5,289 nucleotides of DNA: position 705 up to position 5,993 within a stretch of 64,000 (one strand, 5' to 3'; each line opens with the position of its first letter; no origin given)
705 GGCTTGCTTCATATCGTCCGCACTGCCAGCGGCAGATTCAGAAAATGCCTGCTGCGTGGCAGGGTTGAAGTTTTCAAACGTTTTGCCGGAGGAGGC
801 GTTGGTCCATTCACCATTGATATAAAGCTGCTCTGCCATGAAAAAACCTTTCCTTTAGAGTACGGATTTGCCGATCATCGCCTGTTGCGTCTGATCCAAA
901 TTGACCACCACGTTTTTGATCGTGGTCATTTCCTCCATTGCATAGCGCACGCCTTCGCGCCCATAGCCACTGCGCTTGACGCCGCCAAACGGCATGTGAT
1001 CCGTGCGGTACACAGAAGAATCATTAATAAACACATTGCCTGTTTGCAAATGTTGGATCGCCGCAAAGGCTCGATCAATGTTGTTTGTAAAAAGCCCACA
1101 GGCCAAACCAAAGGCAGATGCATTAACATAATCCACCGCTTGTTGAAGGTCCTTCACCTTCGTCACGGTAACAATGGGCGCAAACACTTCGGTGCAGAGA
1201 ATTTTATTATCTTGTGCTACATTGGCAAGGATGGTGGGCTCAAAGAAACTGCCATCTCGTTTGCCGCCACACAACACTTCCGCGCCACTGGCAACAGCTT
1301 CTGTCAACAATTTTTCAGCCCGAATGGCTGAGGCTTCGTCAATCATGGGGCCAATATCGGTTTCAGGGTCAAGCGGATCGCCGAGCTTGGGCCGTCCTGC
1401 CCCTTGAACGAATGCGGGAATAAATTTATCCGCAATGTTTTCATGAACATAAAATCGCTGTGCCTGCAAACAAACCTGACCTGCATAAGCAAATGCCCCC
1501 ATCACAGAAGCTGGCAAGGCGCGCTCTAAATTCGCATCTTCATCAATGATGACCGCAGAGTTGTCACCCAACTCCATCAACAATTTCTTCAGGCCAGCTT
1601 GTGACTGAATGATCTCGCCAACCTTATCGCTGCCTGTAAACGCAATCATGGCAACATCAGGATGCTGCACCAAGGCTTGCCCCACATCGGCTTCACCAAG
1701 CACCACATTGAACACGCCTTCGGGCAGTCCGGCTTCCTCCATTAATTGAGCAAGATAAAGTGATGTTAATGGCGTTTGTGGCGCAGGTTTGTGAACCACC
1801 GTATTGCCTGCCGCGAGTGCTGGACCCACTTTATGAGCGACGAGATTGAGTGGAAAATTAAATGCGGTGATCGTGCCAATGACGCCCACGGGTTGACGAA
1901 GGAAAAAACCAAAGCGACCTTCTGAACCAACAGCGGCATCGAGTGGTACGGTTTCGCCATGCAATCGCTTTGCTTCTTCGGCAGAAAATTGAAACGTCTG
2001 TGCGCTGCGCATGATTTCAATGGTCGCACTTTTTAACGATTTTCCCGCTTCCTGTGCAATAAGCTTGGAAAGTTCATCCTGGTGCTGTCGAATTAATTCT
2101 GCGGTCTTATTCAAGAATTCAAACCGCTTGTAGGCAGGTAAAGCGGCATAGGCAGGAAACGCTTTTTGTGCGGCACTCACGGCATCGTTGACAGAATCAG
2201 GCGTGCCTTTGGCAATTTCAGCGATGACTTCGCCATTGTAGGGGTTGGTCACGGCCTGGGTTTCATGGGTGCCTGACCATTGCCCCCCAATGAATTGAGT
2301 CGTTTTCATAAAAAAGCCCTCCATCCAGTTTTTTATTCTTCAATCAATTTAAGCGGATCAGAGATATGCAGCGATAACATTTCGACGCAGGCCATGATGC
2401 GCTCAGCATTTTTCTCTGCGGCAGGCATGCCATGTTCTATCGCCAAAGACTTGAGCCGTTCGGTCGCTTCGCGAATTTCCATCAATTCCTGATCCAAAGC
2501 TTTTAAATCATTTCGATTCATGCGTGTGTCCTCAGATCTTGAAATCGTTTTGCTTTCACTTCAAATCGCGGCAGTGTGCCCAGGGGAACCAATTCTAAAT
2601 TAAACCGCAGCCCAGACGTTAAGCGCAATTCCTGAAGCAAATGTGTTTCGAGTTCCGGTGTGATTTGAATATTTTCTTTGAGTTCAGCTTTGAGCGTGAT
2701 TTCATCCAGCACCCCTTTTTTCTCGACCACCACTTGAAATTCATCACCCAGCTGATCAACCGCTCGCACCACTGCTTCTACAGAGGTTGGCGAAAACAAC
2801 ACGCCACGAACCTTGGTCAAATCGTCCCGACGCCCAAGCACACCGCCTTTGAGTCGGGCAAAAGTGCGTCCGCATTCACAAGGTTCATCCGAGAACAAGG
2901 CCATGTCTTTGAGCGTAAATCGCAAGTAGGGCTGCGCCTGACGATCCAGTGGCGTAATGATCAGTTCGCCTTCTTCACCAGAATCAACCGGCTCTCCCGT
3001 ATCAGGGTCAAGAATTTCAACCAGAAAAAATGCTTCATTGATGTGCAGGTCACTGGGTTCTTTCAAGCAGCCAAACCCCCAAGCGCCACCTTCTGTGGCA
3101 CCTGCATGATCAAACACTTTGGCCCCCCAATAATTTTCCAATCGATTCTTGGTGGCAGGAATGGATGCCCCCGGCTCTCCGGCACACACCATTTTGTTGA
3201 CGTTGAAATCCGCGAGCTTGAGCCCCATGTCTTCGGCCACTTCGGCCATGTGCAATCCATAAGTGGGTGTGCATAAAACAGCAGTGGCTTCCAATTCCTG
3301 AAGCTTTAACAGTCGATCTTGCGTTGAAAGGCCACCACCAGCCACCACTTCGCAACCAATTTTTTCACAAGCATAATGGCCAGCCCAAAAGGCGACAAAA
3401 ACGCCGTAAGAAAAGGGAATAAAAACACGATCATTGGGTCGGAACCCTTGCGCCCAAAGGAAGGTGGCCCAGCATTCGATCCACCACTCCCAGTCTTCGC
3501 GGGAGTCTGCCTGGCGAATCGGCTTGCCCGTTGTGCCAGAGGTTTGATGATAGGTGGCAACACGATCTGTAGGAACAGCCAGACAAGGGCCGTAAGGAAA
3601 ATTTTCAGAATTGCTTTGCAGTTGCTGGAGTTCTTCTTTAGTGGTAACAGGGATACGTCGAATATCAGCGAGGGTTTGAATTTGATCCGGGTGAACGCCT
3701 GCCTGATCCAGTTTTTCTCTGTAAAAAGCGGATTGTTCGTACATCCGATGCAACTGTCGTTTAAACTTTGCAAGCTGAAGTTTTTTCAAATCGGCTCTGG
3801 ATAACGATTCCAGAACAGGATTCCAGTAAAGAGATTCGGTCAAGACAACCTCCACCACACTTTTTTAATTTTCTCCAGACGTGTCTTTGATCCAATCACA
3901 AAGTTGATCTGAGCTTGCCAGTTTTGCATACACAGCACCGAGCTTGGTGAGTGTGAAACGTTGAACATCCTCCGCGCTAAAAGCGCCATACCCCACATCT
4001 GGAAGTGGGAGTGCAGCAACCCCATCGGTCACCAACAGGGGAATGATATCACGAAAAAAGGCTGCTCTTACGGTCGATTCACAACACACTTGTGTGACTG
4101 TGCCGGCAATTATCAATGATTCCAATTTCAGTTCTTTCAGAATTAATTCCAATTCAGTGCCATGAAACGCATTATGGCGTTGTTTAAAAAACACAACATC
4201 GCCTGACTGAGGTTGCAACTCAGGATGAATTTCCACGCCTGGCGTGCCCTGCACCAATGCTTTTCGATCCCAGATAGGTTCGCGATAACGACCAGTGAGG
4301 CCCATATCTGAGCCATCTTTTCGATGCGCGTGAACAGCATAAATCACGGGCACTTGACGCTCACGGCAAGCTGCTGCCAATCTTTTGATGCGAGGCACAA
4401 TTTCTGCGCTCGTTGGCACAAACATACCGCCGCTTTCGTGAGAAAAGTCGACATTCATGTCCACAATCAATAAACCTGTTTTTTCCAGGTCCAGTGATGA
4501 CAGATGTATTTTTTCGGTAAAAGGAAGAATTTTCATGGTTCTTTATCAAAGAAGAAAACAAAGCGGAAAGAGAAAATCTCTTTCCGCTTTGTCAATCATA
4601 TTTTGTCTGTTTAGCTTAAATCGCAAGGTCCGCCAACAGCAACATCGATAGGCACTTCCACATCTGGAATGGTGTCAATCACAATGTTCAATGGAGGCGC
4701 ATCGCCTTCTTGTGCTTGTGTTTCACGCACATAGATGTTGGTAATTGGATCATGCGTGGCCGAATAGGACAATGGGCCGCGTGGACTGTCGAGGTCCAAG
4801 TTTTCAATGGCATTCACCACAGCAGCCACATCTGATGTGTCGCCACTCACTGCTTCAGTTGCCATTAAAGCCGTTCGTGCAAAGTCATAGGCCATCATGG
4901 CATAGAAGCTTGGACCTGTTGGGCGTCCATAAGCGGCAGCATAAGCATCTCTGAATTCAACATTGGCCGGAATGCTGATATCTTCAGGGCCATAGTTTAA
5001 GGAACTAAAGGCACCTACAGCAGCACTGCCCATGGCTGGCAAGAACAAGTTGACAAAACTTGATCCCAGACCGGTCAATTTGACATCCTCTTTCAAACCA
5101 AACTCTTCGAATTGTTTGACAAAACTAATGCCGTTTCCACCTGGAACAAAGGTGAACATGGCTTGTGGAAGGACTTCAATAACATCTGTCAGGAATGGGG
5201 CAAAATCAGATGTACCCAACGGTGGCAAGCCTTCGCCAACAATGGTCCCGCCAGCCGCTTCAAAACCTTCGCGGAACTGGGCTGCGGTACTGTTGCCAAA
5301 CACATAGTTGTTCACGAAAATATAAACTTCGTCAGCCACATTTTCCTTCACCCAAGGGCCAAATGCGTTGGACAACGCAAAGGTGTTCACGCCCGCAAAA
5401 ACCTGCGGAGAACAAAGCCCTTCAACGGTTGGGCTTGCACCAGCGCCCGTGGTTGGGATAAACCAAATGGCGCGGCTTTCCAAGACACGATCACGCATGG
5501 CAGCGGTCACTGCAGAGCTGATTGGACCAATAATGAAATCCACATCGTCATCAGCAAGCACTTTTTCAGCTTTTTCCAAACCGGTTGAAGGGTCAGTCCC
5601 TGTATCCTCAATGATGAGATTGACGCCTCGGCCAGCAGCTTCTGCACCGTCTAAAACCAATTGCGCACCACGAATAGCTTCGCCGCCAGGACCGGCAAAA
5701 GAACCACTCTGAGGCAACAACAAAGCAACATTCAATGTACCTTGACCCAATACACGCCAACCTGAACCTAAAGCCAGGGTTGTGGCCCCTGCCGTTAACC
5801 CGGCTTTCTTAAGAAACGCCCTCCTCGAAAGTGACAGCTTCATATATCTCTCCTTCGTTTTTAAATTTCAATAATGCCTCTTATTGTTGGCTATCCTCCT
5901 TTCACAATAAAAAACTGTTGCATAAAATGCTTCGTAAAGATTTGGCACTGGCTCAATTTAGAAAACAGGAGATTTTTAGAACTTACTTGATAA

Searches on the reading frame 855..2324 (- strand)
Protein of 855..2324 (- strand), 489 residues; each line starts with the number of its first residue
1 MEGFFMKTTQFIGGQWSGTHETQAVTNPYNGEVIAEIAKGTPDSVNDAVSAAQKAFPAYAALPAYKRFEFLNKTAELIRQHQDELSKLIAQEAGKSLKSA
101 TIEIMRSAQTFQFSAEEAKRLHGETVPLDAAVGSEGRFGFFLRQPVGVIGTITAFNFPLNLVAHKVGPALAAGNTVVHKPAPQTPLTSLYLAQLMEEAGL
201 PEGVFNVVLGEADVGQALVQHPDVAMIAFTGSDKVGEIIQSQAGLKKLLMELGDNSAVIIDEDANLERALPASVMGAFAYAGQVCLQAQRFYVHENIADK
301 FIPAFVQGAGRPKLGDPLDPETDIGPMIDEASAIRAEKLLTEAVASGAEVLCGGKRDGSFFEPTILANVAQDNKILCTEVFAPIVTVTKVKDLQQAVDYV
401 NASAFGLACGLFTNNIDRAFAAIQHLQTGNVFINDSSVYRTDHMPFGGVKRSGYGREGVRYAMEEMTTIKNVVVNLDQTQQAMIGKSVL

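Call 75: search_protein_families(library=pfam, proteins=[window:855-2324:-], max_evalue=0.00001)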
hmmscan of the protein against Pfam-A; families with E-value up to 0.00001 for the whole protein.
window:855-2324:- (489 aa): 1 family
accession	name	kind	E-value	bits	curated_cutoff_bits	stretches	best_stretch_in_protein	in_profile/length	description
PF00171.27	Aldedh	-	2.3e-166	554.4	23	1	19-472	5-461/461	Aldehyde dehydrogenase family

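Call 84: find_homologous_proteins(query=window:855-2324:-, max_evalue=1e-100)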
Query window:855-2324:- (489 aa): 7061 proteins with E <= 1e-100 among 8000 candidates; the best 120 are listed.
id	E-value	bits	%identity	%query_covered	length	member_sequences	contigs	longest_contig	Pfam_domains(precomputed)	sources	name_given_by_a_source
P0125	5.4e-296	999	93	99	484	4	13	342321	PF00171.28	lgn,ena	-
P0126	1.8e-239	813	75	99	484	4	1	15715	PF00171.28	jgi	-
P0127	1.1e-161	557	53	95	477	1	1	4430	PF00171.28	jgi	jgi:acyl-CoA reductase-like NAD-dependent aldehyde dehydrogenase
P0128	2.8e-160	552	52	97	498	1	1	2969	PF00171.28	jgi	jgi:acyl-CoA reductase-like NAD-dependent aldehyde dehydrogenase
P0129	5.4e-160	551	53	96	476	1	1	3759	PF00171.28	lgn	-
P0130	5.6e-160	551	53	95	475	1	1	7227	PF00171.28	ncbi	-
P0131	7.4e-160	551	52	96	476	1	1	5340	PF00171.28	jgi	jgi:acyl-CoA reductase-like NAD-dependent aldehyde dehydrogenase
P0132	3.1e-159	549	52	96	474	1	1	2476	PF05893.20,PF00171.28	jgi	-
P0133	3.3e-159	548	53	96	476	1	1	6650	PF00171.28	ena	-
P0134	4.0e-159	548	52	95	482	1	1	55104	PF00171.28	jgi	jgi:acyl-CoA reductase-like NAD-dependent aldehyde dehydrogenase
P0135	4.4e-159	548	53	96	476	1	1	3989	PF00171.28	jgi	-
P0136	1.0e-158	547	52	96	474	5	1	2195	PF05893.20,PF00171.28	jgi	-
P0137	1.3e-158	546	53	95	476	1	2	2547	PF00171.28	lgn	-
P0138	1.5e-158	546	52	95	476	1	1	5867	PF00171.28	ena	-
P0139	2.9e-158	545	53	95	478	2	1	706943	PF00171.28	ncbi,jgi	ncbi:MAG TPA: aldehyde dehydrogenase family protein [Candidatus Deferrimicrobiaceae bacterium]|jgi:a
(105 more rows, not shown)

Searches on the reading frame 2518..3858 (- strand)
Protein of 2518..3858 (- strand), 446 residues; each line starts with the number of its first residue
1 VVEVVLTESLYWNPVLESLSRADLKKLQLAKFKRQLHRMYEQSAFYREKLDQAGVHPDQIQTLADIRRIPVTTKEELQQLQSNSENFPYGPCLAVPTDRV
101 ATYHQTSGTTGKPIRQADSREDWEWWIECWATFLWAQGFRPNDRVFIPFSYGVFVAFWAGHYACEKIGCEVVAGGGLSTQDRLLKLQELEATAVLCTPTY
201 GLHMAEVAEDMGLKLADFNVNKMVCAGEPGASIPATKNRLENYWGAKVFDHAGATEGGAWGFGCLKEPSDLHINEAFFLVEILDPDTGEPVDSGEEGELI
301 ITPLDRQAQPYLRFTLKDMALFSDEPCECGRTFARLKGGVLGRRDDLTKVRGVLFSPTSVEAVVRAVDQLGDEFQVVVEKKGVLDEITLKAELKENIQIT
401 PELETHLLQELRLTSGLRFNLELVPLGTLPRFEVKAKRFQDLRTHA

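Call 75: search_protein_families(library=pfam, proteins=[window:2518-3858:-], max_evalue=0.00001)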
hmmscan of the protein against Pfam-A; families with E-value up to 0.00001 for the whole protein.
window:2518-3858:- (446 aa): 2 families
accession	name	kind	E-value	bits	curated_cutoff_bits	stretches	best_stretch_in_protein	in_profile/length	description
PF14535.12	AMP-binding_C_2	-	4.9e-16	59.2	25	1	352-443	1-96/96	AMP-binding enzyme C-terminal domain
PF00501.34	AMP-binding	-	5.7e-12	45.6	29.9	1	59-301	121-374/384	AMP-binding enzyme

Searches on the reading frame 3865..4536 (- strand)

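Call 75: search_protein_families(library=pfam, proteins=[window:3865-4536:-], max_evalue=0.00001)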
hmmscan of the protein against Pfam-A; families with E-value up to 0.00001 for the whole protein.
window:3865-4536:- (223 aa): 1 family
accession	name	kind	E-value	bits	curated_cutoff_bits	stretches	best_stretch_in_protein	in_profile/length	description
PF00857.26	Isochorismatase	-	3.7e-39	135.1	27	1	20-177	1-152/175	Isochorismatase domain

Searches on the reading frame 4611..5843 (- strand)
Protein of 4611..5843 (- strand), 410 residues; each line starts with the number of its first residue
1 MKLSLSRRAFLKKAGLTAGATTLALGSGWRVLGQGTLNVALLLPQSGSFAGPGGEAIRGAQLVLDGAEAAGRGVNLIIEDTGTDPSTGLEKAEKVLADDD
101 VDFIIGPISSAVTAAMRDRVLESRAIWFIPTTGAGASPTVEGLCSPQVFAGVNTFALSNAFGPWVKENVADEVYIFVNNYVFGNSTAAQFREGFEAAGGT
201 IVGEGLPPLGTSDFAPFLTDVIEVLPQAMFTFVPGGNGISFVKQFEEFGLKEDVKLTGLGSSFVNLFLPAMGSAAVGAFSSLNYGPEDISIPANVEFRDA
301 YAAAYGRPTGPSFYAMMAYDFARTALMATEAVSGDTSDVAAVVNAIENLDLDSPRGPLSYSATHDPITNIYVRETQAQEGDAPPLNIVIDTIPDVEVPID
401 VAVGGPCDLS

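Call 75: search_protein_families(library=pfam, proteins=[window:4611-5843:-], max_evalue=0.00001)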
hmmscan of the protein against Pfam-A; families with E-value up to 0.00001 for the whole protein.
window:4611-5843:- (410 aa): 2 families
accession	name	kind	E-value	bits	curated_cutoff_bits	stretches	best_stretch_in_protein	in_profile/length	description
PF13458.12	Peripla_BP_6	-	7.3e-62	210.4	31.7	1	37-376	2-339/343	Periplasmic binding protein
PF13433.12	Peripla_BP_5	-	2e-22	80.2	27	1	38-364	2-325/363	Periplasmic binding protein domain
